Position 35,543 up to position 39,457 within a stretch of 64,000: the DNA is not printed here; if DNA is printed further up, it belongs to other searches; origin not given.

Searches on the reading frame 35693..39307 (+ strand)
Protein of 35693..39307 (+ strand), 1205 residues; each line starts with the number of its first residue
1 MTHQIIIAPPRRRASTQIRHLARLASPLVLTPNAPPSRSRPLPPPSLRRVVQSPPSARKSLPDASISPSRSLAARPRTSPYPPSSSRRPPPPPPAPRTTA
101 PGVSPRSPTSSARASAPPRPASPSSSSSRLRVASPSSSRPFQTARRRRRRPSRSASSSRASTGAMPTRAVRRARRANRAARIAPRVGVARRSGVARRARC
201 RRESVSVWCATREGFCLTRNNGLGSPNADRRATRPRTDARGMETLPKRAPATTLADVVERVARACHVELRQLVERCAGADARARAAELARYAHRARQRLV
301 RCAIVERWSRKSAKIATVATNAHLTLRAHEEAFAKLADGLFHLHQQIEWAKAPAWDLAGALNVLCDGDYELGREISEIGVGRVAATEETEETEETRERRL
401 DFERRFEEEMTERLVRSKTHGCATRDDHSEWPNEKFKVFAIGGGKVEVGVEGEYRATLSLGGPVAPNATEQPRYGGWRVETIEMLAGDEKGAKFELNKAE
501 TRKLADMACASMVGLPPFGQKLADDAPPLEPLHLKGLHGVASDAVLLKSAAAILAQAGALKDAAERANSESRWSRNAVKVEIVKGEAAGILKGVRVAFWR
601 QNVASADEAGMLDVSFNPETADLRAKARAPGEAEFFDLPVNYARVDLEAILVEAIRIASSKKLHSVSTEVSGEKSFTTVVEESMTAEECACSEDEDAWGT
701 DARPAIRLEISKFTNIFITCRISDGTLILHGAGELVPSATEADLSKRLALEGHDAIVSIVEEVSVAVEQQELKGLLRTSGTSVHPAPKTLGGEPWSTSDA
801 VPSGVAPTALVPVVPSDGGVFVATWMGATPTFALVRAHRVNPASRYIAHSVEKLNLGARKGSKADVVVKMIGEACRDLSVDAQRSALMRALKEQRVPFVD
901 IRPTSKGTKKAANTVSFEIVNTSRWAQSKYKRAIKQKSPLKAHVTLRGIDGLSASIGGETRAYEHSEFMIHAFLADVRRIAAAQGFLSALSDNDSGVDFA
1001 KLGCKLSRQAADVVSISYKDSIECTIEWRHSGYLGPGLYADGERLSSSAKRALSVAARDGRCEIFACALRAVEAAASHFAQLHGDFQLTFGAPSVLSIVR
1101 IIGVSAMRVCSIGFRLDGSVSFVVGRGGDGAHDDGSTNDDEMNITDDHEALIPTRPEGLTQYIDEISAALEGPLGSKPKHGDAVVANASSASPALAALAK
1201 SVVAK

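Call 18: search_protein_families(library=pfam, proteins=[window:35693-39307:+], max_evalue=0.01)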
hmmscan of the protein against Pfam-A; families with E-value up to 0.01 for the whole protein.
window:35693-39307:+ (1205 aa): 1 family
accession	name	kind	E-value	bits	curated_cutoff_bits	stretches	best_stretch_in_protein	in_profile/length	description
PF08638.16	Med14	-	3.2e-33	115.2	25.6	1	253-461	3-190/191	Mediator complex subunit MED14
